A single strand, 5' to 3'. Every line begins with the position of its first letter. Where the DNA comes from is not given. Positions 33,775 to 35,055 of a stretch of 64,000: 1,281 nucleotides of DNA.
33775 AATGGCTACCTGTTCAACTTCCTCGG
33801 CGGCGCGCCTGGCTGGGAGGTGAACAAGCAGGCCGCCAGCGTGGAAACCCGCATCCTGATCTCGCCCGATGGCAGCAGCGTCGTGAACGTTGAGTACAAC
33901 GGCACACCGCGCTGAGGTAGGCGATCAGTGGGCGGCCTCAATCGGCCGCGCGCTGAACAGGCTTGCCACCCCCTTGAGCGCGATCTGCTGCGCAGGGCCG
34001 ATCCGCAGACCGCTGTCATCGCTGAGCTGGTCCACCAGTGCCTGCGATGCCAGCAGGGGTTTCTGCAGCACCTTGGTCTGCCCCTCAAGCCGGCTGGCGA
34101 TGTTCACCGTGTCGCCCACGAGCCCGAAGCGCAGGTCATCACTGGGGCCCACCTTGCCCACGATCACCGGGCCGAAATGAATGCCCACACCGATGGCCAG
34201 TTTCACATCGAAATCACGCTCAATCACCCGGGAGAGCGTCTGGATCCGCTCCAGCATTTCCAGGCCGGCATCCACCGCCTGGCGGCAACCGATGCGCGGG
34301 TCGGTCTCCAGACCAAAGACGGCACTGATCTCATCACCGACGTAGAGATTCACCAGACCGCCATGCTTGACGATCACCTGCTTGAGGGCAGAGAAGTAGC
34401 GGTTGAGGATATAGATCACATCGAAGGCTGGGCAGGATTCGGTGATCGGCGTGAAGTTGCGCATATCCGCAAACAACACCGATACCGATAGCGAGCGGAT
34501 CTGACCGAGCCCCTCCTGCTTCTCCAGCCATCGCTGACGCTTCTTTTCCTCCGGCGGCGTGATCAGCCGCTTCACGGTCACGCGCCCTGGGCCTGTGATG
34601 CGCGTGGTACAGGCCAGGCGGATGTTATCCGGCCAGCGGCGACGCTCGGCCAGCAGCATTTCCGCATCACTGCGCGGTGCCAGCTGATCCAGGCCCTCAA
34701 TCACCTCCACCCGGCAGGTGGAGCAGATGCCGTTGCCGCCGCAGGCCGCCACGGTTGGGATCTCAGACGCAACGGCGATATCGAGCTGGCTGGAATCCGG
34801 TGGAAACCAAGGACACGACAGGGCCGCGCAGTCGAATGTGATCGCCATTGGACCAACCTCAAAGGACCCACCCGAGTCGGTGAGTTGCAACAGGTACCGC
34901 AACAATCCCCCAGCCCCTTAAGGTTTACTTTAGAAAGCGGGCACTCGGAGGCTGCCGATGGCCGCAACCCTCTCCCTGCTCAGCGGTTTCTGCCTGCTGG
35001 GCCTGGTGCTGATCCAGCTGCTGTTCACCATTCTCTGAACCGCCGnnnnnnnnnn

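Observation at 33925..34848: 2Fe-2S ferredoxin-fused class III cyclase with non-canonical base-specificity residues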

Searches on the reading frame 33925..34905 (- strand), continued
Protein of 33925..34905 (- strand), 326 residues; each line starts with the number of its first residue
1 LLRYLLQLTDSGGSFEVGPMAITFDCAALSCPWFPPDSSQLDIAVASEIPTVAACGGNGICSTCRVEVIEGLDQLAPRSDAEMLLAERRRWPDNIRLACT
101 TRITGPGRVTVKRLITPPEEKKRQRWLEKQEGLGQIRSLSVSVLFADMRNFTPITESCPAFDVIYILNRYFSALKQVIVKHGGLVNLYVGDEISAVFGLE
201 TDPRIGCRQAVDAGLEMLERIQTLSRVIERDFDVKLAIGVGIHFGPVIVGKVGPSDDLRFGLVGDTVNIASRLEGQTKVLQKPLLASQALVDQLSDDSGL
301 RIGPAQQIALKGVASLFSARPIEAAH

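Call 56: search_protein_representatives(protein=window:33928-34848:-)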
Query: 307 residues. Proteins with E-value up to 0.001 (for the whole library): 73994; up to 1e-10: 33435; up to 1e-30: 426. The best 150 are listed.
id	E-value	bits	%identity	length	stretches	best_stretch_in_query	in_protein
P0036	2.2e-111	388.6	59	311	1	3-303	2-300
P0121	3.4e-72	259.9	50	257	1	50-302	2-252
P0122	1.1e-57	212.2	41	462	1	4-293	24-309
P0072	1.5e-57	211.8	43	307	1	17-278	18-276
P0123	6.9e-57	209.7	42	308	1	17-296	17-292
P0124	1.7e-56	208.4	39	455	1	21-296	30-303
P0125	5.6e-55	203.4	37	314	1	18-298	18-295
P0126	1.5e-54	202.0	40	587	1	18-298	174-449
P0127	1.7e-54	201.8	41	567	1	19-293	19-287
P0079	2.4e-54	201.3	67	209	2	170-296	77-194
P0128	5.7e-54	200.1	42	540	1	20-273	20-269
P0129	5.6e-53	196.8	39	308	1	13-298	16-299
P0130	7.7e-53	196.4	41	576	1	20-278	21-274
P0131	1.0e-52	196.0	40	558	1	21-293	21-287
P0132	1.9e-52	195.1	42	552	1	20-275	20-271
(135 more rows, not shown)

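Call 63: find_encoding_contigs(protein=P0011, flank=6000, max_places=2)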
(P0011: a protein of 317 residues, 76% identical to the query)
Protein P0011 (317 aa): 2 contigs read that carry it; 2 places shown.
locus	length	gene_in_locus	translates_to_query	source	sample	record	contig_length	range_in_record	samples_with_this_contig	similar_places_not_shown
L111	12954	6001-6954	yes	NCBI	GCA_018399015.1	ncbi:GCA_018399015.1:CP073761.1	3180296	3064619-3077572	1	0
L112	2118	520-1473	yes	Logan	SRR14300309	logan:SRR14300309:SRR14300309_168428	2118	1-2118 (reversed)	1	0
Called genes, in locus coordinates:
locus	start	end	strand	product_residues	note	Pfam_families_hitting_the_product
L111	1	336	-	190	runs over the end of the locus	-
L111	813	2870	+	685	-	PF02784:Orn_Arg_deC_N, PF17810:Arg_decarb_HB, PF17944:Arg_decarbox_C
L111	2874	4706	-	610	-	PF01590:GAF, PF13185:GAF_2, PF13487:HD_5, PF01966:HD (weak)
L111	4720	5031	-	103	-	PF11750:DUF3307 (weak)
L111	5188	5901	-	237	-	PF04402:SIMPL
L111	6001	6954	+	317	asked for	PF00111:Fer2, PF00211:Guanylate_cyc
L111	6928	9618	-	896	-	PF01411:tRNA-synt_2c, PF07973:tRNA_SAD, PF02272:DHHA1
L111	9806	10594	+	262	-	-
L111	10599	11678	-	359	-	-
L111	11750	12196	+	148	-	-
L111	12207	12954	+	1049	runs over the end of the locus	PF12419:DUF3670, PF00176:SNF2-rel_dom, PF00270:DEAD (weak), PF00271:Helicase_C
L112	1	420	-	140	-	?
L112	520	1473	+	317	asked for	PF00111:Fer2, PF00211:Guanylate_cyc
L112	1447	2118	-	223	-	?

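Call 64: find_encoding_contigs(protein=P0037, flank=6000, max_places=3)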
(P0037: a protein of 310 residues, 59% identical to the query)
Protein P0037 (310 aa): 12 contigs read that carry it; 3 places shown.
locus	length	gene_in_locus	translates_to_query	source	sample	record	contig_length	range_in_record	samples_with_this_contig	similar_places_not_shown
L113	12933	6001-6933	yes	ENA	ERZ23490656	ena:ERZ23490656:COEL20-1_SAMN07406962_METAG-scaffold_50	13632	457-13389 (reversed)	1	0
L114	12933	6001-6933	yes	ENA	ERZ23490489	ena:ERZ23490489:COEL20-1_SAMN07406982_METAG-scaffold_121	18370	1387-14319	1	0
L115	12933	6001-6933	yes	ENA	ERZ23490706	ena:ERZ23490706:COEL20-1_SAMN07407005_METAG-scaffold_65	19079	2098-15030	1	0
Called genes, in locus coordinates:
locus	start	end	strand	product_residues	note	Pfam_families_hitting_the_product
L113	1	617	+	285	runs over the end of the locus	?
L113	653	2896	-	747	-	PF03412:Peptidase_C39, PF00005:ABC_tran, PF02463:SMC_N (faint)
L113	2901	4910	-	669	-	PF00005:ABC_tran, PF02463:SMC_N (faint), PF13304:AAA_21 (faint)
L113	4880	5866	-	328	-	PF00027:cNMP_binding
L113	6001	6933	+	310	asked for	PF00111:Fer2, PF00211:Guanylate_cyc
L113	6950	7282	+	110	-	-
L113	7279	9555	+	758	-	PF01590:GAF, PF13185:GAF_2, PF13492:GAF_3 (weak), PF01590:GAF, PF13185:GAF_2, PF13492:GAF_3, PF08448:PAS_4, PF00211:Guanylate_cyc, +2 more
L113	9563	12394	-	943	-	PF07517:SecA_DEAD, PF00270:DEAD (faint), PF01043:SecA_PP_bind, PF21090:P-loop_SecA, PF07516:SecA_SW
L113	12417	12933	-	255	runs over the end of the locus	-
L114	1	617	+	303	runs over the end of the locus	PF00165:HTH_AraC (weak), PF12833:HTH_18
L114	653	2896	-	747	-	PF03412:Peptidase_C39, PF00005:ABC_tran, PF02463:SMC_N (faint)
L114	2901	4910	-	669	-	PF00005:ABC_tran, PF02463:SMC_N (faint), PF13304:AAA_21 (faint)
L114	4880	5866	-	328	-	PF00027:cNMP_binding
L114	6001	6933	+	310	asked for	PF00111:Fer2, PF00211:Guanylate_cyc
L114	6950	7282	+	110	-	-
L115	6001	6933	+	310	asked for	PF00111:Fer2, PF00211:Guanylate_cyc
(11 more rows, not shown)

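Call 65: find_encoding_contigs(protein=P0056, flank=6000, max_places=2)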
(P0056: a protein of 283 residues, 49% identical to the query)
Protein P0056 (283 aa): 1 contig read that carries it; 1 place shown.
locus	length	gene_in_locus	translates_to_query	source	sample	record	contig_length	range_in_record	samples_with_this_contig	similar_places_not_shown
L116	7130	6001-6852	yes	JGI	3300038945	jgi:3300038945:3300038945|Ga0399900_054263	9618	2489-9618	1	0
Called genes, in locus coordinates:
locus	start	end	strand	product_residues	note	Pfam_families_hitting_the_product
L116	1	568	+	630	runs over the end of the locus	PF17959:EF-hand_14 (weak), PF04960:Glutaminase, PF12796:Ank_2, PF13637:Ank_4, PF13857:Ank_5, PF00023:Ank, PF13637:Ank_4 (weak), PF12796:Ank_2, +4 more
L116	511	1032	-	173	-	-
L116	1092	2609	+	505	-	PF06863:DUF1254, PF06742:DUF1214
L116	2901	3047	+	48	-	-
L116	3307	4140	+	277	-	PF01553:Acyltransferase (weak)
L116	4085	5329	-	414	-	PF03616:Glt_symporter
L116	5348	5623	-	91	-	-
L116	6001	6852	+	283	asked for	PF00211:Guanylate_cyc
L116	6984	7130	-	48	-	?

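Call 66: find_encoding_contigs(protein=P0033, flank=6000, max_places=2)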
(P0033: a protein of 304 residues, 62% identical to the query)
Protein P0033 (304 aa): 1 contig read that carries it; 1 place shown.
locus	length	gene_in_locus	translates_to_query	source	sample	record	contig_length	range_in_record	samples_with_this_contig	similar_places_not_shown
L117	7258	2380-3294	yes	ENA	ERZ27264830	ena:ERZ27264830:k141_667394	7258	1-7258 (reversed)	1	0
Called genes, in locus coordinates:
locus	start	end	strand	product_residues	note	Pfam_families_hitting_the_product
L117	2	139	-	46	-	?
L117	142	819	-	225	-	PF00027:cNMP_binding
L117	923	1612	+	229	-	PF00027:cNMP_binding, PF13545:HTH_Crp_2, PF00325:Crp (weak)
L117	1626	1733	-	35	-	-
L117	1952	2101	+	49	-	-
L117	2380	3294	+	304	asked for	PF00111:Fer2, PF05165:GCH_III (weak), PF00211:Guanylate_cyc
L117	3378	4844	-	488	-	PF00924:MS_channel_2nd, PF21082:MS_channel_3rd, PF00027:cNMP_binding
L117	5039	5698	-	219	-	PF05019:Coq4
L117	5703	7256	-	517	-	?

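Call 67: find_encoding_contigs(protein=P0022, flank=6000, max_places=3)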
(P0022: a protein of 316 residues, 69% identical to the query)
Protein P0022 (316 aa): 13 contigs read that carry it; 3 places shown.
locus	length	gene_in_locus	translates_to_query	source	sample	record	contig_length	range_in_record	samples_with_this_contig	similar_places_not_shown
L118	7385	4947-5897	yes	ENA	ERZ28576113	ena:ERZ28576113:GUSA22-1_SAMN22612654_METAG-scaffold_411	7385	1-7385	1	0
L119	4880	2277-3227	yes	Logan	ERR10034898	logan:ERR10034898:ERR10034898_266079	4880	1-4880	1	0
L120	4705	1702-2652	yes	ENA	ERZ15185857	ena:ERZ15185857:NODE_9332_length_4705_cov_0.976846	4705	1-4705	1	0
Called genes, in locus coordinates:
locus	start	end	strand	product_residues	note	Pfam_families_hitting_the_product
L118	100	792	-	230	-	PF04773:FecR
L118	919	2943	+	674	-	PF02784:Orn_Arg_deC_N, PF17810:Arg_decarb_HB, PF17944:Arg_decarbox_C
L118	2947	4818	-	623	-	PF01590:GAF, PF13185:GAF_2 (weak), PF01966:HD (faint), PF13487:HD_5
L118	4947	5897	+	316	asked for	PF00111:Fer2, PF00211:Guanylate_cyc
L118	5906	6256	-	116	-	PF11750:DUF3307 (weak)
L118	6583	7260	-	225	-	PF12565:DUF3747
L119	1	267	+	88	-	?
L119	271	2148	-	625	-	PF01590:GAF, PF13185:GAF_2 (weak), PF01966:HD (faint), PF13487:HD_5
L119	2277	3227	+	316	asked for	PF00111:Fer2, PF00211:Guanylate_cyc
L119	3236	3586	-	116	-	PF11750:DUF3307 (weak)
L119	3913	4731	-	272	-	PF12565:DUF3747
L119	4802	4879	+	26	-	?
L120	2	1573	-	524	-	?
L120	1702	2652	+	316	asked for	PF00111:Fer2, PF00211:Guanylate_cyc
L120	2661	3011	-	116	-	PF11750:DUF3307 (weak)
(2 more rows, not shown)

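Call 69: search_protein_families(library=pfam, proteins=[L117:3378-4844:-, L117:923-1612:+, L117:142-819:-, L113:4880-5866:-, L113:7279-9555:+, L113:6950-7282:+, L111:5188-5901:-, L111:4720-5031:-], max_evalue=0.001)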
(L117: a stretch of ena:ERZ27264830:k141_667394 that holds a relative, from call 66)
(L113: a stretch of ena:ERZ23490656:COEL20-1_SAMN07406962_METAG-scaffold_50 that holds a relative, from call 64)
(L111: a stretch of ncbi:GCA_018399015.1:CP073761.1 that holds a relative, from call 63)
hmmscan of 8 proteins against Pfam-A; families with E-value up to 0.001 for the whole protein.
L117:3378-4844:- (488 aa): 3 families
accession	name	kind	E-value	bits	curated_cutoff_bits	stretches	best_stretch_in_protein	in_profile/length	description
PF00027.35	cNMP_binding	-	4.2e-22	78.4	27.5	1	355-441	3-89/89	Cyclic nucleotide-binding domain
PF00924.24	MS_channel_2nd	-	8.4e-15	55.1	20.2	1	145-204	2-61/68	Mechanosensitive ion channel, beta-domain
PF21082.3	MS_channel_3rd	-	5.2e-08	33.6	21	1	218-295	2-83/88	Mechanosensitive ion channel MscS, C-terminal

L117:923-1612:+ (229 aa): 4 families
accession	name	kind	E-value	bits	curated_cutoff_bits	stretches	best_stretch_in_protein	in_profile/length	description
PF00027.35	cNMP_binding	-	2.5e-20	72.7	27.5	1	38-119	7-88/89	Cyclic nucleotide-binding domain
PF13545.12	HTH_Crp_2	-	5e-11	42.8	27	1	152-221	2-67/70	Crp-like helix-turn-helix domain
PF00325.26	Crp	-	7.5e-06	26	21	1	180-205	6-31/32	Bacterial regulatory proteins, crp family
PF22798.2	DUF5817_CT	-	0.00052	20.2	29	1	186-215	25-54/54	DUF5817, C-terminal domain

L117:142-819:- (225 aa): 1 family
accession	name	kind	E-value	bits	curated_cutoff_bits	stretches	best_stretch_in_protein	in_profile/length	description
PF00027.35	cNMP_binding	-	2e-13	50.6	27.5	1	70-149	7-85/89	Cyclic nucleotide-binding domain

L113:4880-5866:- (328 aa): 1 family
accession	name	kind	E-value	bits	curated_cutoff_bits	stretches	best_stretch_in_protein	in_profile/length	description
PF00027.35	cNMP_binding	-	2.2e-29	101.7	27.5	2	178-262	2-86/89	Cyclic nucleotide-binding domain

L113:7279-9555:+ (758 aa): 9 families
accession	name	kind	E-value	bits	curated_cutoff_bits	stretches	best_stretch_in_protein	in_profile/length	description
PF01590.32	GAF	-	3e-36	125.3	22.4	2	205-339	3-133/133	GAF domain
PF13185.12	GAF_2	-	2.8e-25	89.6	28.6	2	35-172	3-135/136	GAF domain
PF00211.25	Guanylate_cyc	-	3.5e-25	89.1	21.9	1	500-672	9-175/183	Adenylate and Guanylate cyclase catalytic domain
PF13492.12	GAF_3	-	2.2e-19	70.6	27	2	207-341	5-129/129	GAF domain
PF08448.16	PAS_4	-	5e-12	46.5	23.1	1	359-468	1-110/110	PAS fold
PF24820.1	Diguanyl_cycl_sensor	-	3.2e-08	33.9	28.1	1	359-404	2-47/109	Diguanylate cyclase-like sensor domain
PF00989.32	PAS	-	8.7e-06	26.2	22.6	1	356-463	4-113/113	PAS fold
PF13188.13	PAS_8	-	5.3e-05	23.4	21.8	1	356-410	4-55/65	PAS domain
PF13426.13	PAS_9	-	0.00015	22.5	27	1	365-465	3-103/103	PAS domain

L113:6950-7282:+ (110 aa): 1 family
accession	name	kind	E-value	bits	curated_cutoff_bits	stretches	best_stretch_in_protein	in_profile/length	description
PF16331.10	TolA_bind_tri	-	0.0004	20.8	30.1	0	6-47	18-59/76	TolA binding protein trimerisation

L111:5188-5901:- (237 aa): 1 family
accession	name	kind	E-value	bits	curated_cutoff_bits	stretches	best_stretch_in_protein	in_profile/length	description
PF04402.19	SIMPL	-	8e-20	72.4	25.2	1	42-219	4-194/205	Protein of unknown function (DUF541)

L111:4720-5031:- (103 aa): 1 family
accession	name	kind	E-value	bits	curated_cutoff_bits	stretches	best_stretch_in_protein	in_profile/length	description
PF11750.13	DUF3307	-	5.6e-07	30.1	23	1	1-94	7-110/127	Protein of unknown function (DUF3307)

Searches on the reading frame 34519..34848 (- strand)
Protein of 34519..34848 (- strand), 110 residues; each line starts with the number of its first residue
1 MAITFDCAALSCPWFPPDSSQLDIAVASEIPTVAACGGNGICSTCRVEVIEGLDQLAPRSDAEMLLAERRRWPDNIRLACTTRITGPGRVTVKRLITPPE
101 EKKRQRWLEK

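Call 61: search_solved_structures(query=window:34519-34848:-, max_evalue=1, show_alignments=3)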
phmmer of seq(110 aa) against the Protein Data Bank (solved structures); distinct sequences matched with E-value up to 1: 34.
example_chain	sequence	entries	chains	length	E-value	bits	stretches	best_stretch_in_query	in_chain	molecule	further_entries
7wff_c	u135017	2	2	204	6.2e-09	39.6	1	33-100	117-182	Photosynthetic NDH subunit of subcomplex B 3, chloroplastic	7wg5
7eu3_8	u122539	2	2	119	6.5e-08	36.3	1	34-107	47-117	Photosynthetic NDH subunit of subcomplex B3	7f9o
9grx_3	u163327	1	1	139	1.4e-07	35.3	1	34-94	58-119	Photosynthetic NDH subunit of subcomplex B 3, chloroplastic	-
9q36_A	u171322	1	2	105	0.00011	25.9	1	20-81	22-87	Terpredoxin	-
1b9r_A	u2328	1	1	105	0.00032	24.4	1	20-81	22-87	PROTEIN (TERPREDOXIN)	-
9i2a_A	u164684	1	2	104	0.00093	22.9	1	38-90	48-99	Ferredoxin-4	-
1i7h_A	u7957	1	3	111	0.0013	22.4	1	21-89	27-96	FERREDOXIN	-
4ltu_A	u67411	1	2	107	0.0021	21.8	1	32-85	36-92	Ferredoxin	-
3ah7_A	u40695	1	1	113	0.0067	20.1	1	16-81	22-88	[2Fe-2S]ferredoxin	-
5uj5_A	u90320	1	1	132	0.0076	20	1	19-85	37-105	Adrenodoxin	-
1oqq_A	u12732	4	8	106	0.0083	19.8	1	22-84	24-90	Putidaredoxin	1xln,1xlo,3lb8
1oqr_A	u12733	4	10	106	0.011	19.4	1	22-84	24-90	Putidaredoxin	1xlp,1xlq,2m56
2wlb_A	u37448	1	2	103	0.012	19.4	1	19-81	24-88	ELECTRON TRANSFER PROTEIN 1, MITOCHONDRIAL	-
3w9c_B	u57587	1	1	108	0.012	19.4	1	22-84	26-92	Putidaredoxin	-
1gpx_A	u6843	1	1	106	0.012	19.4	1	22-84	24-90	PUTIDAREDOXIN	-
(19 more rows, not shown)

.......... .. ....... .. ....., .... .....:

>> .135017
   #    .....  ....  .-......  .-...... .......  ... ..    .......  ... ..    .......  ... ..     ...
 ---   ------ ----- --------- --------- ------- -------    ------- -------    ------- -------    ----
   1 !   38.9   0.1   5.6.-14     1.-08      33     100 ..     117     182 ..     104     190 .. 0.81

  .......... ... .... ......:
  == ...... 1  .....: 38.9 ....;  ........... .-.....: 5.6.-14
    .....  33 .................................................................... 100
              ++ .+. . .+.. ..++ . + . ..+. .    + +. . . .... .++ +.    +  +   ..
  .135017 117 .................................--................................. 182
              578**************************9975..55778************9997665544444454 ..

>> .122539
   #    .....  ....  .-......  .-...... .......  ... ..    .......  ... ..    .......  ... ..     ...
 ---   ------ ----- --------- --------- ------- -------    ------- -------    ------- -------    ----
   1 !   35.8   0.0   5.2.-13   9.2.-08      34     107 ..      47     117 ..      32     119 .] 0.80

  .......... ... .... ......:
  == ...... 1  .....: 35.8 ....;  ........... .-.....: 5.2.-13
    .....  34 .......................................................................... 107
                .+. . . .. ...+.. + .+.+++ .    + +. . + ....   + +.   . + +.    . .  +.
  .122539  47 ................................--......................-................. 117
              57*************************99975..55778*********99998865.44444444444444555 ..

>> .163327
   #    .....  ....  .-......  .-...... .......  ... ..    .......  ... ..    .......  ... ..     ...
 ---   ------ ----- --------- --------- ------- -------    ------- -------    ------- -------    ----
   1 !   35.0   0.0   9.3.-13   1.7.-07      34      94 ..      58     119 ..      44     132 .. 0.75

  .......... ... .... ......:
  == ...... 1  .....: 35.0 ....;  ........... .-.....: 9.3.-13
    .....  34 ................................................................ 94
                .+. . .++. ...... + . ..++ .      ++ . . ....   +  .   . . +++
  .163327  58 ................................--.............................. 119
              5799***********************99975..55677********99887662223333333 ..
